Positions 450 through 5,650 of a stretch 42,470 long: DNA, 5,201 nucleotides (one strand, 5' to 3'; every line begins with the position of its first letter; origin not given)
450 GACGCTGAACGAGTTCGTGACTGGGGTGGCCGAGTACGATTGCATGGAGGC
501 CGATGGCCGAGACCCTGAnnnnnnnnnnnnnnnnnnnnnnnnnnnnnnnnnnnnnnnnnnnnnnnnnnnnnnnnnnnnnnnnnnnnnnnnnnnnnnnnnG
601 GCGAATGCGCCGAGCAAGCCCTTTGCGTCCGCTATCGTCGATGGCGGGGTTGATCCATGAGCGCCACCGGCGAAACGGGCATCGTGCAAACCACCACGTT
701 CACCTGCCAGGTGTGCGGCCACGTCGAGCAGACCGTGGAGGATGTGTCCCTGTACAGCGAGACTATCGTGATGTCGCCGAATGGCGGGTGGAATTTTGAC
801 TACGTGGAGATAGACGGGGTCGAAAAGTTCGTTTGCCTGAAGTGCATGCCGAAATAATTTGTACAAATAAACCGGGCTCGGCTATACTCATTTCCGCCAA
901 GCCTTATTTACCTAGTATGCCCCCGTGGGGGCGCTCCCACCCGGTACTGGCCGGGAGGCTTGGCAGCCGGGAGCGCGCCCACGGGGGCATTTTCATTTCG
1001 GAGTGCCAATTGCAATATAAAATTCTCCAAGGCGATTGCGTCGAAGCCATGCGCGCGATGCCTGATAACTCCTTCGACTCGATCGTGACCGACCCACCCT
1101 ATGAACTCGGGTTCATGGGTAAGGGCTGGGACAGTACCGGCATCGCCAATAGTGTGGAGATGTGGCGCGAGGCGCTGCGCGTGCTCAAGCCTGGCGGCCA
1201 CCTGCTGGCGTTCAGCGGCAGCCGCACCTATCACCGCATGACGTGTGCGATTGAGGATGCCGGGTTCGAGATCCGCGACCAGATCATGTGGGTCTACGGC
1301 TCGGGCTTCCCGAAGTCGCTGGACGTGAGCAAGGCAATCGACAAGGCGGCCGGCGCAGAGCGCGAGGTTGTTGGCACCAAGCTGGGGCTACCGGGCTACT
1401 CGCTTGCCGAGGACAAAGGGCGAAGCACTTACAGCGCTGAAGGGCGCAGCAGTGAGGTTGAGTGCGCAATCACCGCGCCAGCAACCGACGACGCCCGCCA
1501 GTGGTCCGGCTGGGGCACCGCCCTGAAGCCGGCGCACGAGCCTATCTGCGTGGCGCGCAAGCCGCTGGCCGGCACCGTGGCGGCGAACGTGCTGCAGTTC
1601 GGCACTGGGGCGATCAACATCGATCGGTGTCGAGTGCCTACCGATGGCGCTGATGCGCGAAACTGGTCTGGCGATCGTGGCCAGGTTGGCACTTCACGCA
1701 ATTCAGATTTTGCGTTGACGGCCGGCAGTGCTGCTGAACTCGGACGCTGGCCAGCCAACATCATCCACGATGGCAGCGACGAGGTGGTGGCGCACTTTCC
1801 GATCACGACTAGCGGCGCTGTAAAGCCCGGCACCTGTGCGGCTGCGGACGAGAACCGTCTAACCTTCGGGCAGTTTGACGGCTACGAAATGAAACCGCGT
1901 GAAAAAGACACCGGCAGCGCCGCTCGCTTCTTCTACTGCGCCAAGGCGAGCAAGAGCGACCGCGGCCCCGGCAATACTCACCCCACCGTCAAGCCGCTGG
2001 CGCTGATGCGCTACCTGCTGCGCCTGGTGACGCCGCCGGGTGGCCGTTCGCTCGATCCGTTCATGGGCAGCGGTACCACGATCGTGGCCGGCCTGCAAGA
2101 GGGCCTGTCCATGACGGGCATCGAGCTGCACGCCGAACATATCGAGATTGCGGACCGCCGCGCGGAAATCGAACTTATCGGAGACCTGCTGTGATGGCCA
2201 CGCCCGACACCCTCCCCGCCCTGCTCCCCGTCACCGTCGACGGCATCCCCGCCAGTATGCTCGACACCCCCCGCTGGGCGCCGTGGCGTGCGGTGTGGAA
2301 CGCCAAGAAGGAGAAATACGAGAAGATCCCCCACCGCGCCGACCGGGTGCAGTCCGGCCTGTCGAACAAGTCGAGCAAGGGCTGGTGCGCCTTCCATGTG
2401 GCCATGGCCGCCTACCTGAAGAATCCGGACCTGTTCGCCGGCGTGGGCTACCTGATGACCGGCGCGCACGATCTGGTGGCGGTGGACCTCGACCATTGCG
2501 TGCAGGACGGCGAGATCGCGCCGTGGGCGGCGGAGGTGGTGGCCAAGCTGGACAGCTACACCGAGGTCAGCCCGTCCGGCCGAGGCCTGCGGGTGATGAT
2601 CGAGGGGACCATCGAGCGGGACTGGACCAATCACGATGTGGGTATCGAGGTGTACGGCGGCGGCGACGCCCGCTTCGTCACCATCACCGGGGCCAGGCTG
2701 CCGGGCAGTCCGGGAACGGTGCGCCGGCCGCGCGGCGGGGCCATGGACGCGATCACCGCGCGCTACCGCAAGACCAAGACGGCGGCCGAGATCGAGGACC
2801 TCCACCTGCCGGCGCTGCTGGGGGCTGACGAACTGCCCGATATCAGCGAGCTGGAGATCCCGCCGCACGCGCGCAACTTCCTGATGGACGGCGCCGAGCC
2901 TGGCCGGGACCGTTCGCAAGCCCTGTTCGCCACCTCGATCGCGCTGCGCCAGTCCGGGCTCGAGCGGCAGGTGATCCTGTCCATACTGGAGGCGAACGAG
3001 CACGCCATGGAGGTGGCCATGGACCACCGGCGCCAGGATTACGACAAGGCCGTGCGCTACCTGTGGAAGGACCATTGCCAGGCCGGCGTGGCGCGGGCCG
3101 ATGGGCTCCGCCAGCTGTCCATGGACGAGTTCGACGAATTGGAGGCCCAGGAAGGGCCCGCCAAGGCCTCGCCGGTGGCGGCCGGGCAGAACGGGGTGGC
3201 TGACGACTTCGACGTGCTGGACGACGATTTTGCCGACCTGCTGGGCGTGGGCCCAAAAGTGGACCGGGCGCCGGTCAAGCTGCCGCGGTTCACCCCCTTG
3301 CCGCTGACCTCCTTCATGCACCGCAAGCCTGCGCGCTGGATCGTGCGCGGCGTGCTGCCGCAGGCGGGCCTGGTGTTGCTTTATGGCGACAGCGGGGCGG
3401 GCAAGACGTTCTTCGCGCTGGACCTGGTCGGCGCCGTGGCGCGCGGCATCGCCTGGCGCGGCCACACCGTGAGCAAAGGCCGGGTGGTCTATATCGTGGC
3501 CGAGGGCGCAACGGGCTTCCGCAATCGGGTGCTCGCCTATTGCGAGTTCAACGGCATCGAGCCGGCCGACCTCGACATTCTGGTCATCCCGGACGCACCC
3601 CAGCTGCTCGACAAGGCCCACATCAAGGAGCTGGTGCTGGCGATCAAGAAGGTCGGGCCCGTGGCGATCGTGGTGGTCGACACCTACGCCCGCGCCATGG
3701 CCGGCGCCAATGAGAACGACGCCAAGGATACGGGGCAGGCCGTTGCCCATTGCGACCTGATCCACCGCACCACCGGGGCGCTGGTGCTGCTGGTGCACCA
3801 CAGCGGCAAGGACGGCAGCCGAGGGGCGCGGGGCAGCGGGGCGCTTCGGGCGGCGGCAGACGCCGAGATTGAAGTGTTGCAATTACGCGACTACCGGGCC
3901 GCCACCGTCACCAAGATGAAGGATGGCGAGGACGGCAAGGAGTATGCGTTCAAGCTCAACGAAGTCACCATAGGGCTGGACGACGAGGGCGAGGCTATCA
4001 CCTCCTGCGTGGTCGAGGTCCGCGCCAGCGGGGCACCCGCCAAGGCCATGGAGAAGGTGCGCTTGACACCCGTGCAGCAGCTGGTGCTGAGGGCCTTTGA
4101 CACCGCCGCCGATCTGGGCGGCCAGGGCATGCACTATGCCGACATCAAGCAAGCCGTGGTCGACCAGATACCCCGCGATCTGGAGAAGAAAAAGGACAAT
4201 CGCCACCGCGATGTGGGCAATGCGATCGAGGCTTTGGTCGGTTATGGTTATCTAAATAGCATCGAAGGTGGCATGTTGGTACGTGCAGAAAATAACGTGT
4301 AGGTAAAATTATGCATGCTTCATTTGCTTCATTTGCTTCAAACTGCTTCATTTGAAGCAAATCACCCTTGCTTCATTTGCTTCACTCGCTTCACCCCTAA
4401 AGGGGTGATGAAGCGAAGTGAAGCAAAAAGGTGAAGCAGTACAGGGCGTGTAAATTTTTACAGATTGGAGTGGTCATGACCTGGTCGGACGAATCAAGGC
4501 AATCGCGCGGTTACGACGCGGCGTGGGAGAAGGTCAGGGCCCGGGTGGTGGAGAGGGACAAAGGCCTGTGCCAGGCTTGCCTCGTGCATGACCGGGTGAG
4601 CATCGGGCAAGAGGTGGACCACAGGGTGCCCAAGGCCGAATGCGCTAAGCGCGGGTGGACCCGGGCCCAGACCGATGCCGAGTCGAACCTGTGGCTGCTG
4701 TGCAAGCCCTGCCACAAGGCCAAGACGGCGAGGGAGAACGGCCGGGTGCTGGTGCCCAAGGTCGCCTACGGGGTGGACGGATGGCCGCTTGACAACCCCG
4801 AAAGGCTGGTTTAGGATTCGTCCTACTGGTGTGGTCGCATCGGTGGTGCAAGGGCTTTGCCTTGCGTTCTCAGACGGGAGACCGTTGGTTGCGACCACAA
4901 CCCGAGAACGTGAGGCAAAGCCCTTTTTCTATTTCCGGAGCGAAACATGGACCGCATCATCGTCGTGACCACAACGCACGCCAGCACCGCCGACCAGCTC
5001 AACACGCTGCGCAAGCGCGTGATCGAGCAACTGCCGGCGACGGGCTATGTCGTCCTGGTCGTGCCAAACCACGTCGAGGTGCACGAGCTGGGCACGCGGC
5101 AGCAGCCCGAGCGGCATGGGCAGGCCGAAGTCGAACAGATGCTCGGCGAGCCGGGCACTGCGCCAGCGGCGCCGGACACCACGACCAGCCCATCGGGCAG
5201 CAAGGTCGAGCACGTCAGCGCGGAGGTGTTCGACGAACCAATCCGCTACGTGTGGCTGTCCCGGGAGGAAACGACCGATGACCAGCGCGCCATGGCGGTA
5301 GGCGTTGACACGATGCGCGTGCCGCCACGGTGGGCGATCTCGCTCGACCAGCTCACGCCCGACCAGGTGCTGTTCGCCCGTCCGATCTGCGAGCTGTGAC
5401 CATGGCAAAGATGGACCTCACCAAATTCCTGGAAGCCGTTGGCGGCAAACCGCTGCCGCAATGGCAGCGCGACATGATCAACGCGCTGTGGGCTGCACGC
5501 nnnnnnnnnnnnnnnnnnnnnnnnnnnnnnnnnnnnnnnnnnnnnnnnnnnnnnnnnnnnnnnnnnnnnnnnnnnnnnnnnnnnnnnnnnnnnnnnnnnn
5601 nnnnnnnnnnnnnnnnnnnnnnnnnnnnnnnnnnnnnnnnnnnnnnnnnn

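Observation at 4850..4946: Twin RNA elements S1 (917-1009) and S2 (4850-4946) share the same unusual architecture and the same downstream T-tract-RBS cassette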

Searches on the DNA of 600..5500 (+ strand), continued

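Call 72: search_with_rna_model(model_id=R1, sources=[window, L001, L002, L003, L004, L023, L024, L026, L183, L212, L218, L275, L282], max_evalue=0.000001, make_alignment=true)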
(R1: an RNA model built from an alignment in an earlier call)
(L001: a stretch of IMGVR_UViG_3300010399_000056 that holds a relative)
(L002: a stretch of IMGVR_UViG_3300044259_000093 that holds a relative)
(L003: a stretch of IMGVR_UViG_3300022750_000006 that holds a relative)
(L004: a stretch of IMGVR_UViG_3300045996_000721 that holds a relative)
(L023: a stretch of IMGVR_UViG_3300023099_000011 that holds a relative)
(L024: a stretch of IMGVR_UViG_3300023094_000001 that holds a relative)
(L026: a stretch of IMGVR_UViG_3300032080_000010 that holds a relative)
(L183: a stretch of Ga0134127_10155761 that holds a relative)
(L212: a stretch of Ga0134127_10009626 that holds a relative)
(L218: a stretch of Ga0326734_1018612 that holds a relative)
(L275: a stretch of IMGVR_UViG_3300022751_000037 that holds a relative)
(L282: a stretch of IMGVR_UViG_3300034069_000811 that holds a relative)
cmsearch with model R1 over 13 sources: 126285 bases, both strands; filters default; matches with E-value up to 0.000001: 13.
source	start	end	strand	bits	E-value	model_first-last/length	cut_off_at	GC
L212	5622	5721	-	123.6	3.5e-34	1-100/100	no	0.55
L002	3695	3794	+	122.8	5.8e-34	1-100/100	no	0.57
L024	3537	3636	-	122.6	6.5e-34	1-100/100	no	0.54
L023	5290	5389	-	122.5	7.4e-34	1-100/100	no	0.55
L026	31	129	-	120.3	3.2e-33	1-100/100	no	0.55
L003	4693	4791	+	120.2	3.5e-33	1-100/100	no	0.55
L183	254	357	-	70.3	3.5e-18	1-100/100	no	0.59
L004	3282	3383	+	62.7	6.7e-16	1-100/100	no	0.59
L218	1598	1702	+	56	6.9e-14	1-100/100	no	0.54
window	895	1002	+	54.1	2.5e-13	1-100/100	no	0.67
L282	3061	3164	+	53.5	3.8e-13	1-100/100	no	0.52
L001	3413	3521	+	39.2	7.8e-09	1-100/100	no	0.59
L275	3358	3462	+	36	6.9e-08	1-100/100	no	0.5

Alignment A8: 13 matches aligned to the model, 122 columns, each read 5' to 3' on its own strand. Consensus structure (alignment columns), stored with it:
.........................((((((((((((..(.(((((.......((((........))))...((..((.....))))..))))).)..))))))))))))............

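Call 86: search_rna_families(sources=[L001, L002, L003, L004, L298, L275, L282, L183, L218], threshold=gathering)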
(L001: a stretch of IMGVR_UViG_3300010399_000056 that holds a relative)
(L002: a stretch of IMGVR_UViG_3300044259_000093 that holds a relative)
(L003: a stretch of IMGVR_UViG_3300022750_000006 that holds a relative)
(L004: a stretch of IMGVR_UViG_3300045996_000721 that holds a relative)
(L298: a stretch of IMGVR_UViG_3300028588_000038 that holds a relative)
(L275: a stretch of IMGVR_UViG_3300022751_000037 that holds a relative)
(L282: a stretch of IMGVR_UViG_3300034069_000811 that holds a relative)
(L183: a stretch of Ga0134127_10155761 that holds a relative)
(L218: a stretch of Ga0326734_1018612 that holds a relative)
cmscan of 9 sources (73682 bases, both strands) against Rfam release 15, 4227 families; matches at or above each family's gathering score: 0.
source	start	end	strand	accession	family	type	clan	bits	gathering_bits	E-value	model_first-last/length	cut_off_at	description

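Call 103: search_with_rna_model(model_id=R1, source=L359, start=8200, end=8800, filters=off, max_evalue=10, show_alignments=1)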
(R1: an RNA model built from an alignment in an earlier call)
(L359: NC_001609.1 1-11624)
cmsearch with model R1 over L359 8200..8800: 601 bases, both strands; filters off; matches with E-value up to 10: 4.
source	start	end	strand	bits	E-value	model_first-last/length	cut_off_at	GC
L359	8416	8513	-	8.1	0.079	1-100/100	no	0.65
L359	8381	8464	+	4.7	0.81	1-100/100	no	0.55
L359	8723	8754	+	1.8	6.1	1-100/100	no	0.47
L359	8315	8339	+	1.1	10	1-100/100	no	0.44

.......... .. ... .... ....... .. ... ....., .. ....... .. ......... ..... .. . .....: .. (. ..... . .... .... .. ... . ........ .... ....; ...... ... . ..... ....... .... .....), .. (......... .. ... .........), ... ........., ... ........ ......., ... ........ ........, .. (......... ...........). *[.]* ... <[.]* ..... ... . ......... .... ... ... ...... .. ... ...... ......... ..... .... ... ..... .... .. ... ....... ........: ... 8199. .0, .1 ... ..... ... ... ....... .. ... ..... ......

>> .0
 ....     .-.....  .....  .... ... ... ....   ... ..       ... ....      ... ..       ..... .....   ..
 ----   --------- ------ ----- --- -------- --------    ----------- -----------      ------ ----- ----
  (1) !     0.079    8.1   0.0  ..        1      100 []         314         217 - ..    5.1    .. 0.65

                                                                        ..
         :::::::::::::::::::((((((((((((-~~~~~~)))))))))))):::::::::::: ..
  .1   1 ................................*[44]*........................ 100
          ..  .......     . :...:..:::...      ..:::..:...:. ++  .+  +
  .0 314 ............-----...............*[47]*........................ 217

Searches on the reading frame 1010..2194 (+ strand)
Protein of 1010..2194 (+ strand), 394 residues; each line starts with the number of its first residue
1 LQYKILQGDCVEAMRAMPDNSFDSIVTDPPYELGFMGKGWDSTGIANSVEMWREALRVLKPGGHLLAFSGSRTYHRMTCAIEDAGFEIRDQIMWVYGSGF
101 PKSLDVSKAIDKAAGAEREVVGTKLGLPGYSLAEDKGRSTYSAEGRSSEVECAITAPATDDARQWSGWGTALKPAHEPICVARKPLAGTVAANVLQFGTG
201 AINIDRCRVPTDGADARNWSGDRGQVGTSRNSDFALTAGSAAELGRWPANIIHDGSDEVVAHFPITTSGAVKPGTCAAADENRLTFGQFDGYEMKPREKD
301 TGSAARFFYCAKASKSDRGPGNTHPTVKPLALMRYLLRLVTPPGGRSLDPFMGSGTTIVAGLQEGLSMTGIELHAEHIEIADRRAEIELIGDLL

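Call 11: search_protein_families(library=phrogs, proteins=[window:1010-2194:+], max_evalue=0.001)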
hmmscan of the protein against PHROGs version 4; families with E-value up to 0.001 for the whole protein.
window:1010-2194:+ (394 aa): 12 families
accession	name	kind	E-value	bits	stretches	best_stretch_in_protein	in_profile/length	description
phrog_67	-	other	1.8e-75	256.4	1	1-386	122-344/743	DNA methyltransferase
phrog_6025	-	other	1.3e-39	136.8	1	2-175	11-191/192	DNA methyltransferase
phrog_3008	-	other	4.6e-36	125.3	1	181-386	2-212/244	DNA methyltransferase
phrog_498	-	other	6.6e-23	82.1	1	14-386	215-421/633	DNA methyltransferase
phrog_23148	-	unknown function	4.5e-16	60.3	1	305-384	66-145/165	-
phrog_23085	-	unknown function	3.7e-11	43.8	1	312-384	35-104/138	-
phrog_18293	-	other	5e-11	43.6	1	323-385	45-107/119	methyltransferase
phrog_12862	-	unknown function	3.7e-10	40.9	1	1-69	1-65/149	-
phrog_8769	-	other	3.8e-10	40.5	1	333-384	1-52/71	methyltransferase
phrog_6952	-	other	1.1e-08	36.2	1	323-383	113-173/181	DNA methyltransferase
phrog_11619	-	other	8.8e-07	29.6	1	10-87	75-151/186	DNA methyltransferase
phrog_12517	-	unknown function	1.3e-06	28.8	1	331-385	93-147/316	-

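Call 12: search_protein_families(library=pfam, proteins=[window:1010-2194:+], max_evalue=0.01)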
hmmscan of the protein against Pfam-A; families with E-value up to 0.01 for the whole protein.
window:1010-2194:+ (394 aa): 5 families
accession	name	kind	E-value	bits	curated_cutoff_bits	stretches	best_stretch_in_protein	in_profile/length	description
PF01555.25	N6_N4_Mtase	-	4.4e-29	102.5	26.7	1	23-381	2-219/221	DNA methylase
PF08241.18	Methyltransf_11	-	0.00098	20.2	21.2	0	16-66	55-94/95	Methyltransferase domain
PF13847.12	Methyltransf_31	-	0.0033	17.6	27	0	7-69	60-111/145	Methyltransferase domain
PF01170.24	UPF0020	-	0.0057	16.8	22.3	0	17-32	117-132/197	RMKL-like, methyltransferase domain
PF13649.12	Methyltransf_25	-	0.0075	17.4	27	0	350-386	4-42/97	Methyltransferase domain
